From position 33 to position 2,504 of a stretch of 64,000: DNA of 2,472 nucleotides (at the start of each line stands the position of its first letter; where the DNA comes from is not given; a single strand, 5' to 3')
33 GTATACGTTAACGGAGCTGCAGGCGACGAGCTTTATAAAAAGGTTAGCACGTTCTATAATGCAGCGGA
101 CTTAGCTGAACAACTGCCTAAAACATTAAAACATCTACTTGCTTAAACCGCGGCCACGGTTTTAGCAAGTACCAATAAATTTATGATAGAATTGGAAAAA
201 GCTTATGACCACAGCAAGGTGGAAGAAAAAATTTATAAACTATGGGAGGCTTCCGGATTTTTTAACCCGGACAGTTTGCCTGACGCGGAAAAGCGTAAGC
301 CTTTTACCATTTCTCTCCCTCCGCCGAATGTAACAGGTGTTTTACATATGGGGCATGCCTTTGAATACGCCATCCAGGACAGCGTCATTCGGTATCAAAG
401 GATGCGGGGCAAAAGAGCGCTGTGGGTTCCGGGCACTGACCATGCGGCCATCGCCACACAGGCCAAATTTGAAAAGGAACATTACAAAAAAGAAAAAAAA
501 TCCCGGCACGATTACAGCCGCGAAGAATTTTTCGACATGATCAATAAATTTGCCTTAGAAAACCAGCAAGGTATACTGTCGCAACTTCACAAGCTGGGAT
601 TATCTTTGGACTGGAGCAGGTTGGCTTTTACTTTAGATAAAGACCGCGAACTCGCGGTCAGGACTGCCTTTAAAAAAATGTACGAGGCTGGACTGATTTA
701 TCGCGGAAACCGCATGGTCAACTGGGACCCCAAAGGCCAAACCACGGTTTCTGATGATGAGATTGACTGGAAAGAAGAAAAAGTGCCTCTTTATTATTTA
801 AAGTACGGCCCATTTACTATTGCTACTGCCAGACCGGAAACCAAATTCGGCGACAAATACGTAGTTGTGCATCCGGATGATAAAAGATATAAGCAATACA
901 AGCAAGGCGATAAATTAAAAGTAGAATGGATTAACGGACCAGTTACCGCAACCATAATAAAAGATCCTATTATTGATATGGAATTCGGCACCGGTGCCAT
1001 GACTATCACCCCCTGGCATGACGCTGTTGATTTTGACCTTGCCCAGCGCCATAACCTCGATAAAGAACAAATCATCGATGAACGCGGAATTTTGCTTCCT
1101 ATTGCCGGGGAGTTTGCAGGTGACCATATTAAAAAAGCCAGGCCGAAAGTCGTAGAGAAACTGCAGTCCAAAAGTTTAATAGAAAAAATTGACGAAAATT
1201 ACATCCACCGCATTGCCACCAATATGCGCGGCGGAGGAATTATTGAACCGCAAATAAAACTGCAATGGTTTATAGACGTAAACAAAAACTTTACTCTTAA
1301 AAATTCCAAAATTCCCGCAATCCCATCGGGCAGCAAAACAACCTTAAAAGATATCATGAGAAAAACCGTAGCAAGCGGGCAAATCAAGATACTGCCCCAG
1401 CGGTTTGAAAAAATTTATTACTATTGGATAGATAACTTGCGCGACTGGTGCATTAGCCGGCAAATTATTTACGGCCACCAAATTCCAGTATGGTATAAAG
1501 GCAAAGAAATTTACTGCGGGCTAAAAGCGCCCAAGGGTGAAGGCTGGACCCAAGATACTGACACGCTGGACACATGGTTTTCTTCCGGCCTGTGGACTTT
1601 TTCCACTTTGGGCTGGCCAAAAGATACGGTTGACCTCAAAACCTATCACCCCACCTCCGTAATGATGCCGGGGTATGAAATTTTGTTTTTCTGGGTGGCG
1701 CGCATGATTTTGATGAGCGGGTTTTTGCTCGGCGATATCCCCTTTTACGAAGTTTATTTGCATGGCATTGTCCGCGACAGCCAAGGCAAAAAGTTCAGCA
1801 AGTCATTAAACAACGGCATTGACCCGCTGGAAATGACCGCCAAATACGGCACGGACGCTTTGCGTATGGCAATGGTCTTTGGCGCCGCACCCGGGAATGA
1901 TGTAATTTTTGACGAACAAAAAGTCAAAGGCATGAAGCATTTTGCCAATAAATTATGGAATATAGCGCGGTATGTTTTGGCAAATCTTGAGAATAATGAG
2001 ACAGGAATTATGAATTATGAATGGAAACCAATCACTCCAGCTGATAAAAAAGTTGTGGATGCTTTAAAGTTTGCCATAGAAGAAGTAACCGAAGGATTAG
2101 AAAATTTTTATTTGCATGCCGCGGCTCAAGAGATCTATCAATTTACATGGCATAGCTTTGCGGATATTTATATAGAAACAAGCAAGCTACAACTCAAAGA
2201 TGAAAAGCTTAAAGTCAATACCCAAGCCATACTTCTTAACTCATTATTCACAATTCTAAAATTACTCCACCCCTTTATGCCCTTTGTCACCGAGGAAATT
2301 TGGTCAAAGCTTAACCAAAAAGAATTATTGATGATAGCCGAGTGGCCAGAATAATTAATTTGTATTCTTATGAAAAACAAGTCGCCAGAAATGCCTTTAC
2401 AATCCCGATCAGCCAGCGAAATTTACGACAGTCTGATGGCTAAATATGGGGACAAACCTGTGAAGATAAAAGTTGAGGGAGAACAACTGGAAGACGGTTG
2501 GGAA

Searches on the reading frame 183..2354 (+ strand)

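Call 52: search_protein_families(library=pfam, proteins=[window:183-2354:+], max_evalue=0.001)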
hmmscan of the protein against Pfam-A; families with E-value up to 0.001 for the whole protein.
window:183-2354:+ (723 aa): 4 families
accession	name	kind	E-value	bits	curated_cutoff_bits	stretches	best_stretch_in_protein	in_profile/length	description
PF00133.28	tRNA-synt_1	-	1.4e-119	400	22.7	2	16-445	1-256/414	tRNA synthetases class I (I, L, M and V)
PF08264.19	Anticodon_1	-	1.7e-27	96.5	25.1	1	621-723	1-106/148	Anticodon-binding domain of tRNA ligase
PF09334.17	tRNA-synt_1g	-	4.2e-21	75.6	20.1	2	43-194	3-135/391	tRNA synthetases class I (M)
PF13603.12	tRNA-synt_1_2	-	1.2e-05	25.4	25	0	265-301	107-143/185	Leucyl-tRNA synthetase, editing domain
